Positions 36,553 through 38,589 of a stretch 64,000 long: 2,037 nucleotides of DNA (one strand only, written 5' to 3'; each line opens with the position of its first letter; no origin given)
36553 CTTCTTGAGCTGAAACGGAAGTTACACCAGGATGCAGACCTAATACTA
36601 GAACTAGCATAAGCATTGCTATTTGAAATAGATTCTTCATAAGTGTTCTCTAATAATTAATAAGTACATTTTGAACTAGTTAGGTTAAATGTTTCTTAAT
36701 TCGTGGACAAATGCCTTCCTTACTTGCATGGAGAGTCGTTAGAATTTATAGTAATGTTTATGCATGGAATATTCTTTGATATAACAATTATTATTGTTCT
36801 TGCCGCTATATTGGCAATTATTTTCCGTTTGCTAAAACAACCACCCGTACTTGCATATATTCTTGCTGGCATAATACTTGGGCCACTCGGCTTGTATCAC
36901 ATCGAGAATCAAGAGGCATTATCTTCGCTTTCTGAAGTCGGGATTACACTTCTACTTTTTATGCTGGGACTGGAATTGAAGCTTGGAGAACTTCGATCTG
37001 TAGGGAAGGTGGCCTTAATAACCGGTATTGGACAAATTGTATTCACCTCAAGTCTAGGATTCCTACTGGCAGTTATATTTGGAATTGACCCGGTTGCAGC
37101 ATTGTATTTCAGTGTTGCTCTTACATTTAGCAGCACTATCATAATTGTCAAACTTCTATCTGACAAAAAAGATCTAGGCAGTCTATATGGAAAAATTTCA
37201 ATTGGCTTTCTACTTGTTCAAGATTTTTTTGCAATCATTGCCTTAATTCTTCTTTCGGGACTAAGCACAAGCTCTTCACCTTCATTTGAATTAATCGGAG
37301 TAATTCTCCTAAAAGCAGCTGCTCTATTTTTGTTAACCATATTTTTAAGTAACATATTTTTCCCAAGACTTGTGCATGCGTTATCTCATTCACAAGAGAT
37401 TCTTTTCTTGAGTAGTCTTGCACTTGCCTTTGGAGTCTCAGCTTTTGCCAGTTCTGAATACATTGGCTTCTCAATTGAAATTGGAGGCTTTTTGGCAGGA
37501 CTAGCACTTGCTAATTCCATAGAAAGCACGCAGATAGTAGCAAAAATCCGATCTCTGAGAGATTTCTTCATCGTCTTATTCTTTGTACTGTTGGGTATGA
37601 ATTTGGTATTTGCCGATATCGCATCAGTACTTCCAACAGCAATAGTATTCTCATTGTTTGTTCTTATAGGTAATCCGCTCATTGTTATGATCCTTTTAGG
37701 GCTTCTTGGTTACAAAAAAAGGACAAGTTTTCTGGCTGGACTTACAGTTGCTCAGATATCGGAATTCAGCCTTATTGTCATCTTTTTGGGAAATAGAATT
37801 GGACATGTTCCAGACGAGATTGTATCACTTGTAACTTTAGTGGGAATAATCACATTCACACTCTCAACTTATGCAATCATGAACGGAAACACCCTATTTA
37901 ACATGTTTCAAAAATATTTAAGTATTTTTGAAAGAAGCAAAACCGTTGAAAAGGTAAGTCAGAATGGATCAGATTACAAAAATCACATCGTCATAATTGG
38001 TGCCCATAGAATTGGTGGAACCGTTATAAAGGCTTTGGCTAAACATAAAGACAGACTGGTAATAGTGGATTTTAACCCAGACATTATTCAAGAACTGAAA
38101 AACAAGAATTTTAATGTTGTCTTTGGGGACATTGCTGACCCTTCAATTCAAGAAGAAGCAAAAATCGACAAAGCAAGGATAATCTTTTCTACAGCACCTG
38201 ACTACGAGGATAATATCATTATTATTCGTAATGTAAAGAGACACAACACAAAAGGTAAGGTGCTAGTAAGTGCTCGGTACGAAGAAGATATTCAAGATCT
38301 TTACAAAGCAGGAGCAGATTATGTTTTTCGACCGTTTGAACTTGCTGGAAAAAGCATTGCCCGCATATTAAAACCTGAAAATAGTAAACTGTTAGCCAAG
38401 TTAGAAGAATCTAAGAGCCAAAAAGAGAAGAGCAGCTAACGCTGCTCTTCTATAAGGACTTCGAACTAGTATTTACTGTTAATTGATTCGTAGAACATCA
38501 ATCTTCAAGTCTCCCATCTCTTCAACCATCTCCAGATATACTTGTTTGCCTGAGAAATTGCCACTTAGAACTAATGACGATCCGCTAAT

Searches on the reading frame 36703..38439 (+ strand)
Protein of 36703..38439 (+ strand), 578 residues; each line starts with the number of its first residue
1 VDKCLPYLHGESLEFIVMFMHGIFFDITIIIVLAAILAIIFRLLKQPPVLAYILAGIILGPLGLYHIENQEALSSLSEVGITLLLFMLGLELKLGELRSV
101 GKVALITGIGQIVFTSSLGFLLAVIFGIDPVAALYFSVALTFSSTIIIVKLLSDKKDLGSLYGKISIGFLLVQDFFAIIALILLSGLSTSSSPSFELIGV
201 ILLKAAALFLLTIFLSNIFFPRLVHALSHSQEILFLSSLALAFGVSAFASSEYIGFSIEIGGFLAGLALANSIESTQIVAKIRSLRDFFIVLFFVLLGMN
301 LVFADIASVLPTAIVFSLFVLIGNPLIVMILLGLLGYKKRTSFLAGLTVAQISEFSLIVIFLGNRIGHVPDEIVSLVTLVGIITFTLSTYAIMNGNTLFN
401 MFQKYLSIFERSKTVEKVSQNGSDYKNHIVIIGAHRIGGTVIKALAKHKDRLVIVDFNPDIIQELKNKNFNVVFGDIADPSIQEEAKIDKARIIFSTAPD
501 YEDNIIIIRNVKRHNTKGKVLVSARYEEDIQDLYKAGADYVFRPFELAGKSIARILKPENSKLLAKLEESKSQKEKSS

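Call 11: search_protein_families(library=pfam, proteins=[window:36703-38439:+], max_evalue=0.001)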
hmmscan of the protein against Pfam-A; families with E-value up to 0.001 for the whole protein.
window:36703-38439:+ (578 aa): 2 families
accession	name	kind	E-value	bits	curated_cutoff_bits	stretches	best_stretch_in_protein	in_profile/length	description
PF00999.27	Na_H_Exchanger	-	1.6e-56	192.2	26.2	1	32-387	2-364/375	Sodium/hydrogen exchanger, transmembrane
PF02254.24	TrkA_N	-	3.8e-27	95.4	23.8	1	429-544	1-116/116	TrkA-N domain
